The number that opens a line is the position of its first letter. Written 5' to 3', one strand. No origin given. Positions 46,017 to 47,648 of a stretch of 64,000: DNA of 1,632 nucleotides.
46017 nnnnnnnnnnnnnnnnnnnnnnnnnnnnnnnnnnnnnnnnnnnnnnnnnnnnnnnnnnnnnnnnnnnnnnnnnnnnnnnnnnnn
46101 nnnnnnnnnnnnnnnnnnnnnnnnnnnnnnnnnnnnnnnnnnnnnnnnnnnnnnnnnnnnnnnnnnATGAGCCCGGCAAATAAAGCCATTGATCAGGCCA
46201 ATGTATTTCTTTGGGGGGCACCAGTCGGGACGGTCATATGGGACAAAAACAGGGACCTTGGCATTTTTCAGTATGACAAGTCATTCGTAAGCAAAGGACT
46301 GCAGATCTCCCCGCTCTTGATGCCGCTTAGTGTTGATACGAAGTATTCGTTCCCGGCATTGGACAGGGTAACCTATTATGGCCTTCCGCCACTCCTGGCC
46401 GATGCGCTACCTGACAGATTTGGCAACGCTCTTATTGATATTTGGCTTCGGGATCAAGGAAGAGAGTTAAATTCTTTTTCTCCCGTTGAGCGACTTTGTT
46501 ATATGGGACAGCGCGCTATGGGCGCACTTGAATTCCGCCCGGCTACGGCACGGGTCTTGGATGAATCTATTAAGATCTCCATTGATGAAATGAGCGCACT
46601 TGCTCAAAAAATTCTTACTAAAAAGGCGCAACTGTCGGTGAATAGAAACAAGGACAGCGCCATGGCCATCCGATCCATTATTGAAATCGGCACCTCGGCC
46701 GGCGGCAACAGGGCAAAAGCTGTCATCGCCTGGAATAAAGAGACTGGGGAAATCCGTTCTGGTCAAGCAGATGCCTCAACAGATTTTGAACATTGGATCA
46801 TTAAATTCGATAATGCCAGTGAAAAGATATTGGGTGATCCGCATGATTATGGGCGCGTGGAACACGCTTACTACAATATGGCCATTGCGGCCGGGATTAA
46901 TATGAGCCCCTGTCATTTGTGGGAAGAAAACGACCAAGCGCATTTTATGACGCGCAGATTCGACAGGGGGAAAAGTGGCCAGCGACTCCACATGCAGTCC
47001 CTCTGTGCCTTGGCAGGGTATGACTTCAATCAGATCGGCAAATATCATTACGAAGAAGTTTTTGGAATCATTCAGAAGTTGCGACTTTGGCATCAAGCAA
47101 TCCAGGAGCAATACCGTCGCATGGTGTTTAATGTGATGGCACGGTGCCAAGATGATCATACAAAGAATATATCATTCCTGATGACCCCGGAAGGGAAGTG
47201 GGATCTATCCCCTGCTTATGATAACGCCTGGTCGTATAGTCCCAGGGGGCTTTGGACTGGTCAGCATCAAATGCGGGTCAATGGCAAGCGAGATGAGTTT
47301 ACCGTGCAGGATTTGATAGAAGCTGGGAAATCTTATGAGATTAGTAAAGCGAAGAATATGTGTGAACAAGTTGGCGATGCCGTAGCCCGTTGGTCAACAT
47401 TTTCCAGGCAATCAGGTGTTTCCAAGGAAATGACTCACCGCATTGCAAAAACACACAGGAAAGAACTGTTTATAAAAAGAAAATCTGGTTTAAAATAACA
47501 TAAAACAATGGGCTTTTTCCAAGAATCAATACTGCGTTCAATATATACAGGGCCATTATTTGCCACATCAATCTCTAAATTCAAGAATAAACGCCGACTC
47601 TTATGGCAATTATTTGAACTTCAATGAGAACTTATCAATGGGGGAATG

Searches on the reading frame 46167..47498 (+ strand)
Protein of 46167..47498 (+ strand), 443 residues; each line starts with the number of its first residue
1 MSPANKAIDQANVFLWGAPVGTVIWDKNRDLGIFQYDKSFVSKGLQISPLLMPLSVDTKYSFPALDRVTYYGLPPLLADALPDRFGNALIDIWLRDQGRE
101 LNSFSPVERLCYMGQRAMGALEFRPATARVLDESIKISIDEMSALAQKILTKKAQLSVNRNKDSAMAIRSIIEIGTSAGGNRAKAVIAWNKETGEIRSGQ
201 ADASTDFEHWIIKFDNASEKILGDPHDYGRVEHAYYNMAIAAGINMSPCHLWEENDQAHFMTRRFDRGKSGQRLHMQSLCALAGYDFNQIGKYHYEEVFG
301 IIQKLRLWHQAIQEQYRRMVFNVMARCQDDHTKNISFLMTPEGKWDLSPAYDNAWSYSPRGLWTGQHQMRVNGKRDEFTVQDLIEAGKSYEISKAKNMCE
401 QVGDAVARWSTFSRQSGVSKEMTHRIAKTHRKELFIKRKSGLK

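Call 3: search_protein_families(library=pfam, proteins=[window:46167-47498:+], max_evalue=0.01)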
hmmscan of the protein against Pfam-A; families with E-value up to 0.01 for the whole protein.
window:46167-47498:+ (443 aa): 2 families
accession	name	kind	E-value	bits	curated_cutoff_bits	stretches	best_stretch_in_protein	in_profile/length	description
PF07804.18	HipA_C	-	3.8e-49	167.7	30.5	1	176-409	1-213/213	HipA-like C-terminal domain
PF13657.11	Couple_hipA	-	8.5e-19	68.3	22.5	1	12-123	2-98/99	HipA N-terminal domain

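Call 4: search_protein_families(library=ncbifam, proteins=[window:46167-47498:+], max_evalue=0.01)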
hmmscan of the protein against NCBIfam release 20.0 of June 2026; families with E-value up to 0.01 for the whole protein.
window:46167-47498:+ (443 aa): 1 family
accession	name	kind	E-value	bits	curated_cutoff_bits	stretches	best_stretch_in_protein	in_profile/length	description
NF007297.0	PRK09775.1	equivalog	2.2e-10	39.9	401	1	207-414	223-422/446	type II toxin-antitoxin system HipA family toxin YjjJ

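Call 32: search_protein_families(library=padloc, proteins=[window:46167-47498:+], max_evalue=0.001)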
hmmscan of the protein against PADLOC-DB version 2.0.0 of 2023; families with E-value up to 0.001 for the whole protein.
window:46167-47498:+ (443 aa): 1 family
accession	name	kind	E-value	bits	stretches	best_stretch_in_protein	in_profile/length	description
PDLC04340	PDC-M03A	-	4.7e-06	24.3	1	233-356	51-170/280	-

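Call 62: search_solved_structures(query=window:46167-47498:+, max_evalue=0.00001)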
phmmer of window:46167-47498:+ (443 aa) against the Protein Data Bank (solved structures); distinct sequences matched with E-value up to 0.00001: 3.
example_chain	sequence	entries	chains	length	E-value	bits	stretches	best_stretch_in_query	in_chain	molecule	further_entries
8ezr_B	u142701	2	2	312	4.7e-08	35.4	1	239-424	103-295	HipT(Lp)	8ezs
7vkb_A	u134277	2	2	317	4.9e-08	35.3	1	239-424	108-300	HipA_C domain-containing protein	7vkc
7wcf_A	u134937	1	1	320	1.8e-07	33.5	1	239-424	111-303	HipA_C domain-containing protein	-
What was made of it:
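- A genuine fused HipA sits 1.5 kb away and looks quite different (calls 3, 62).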
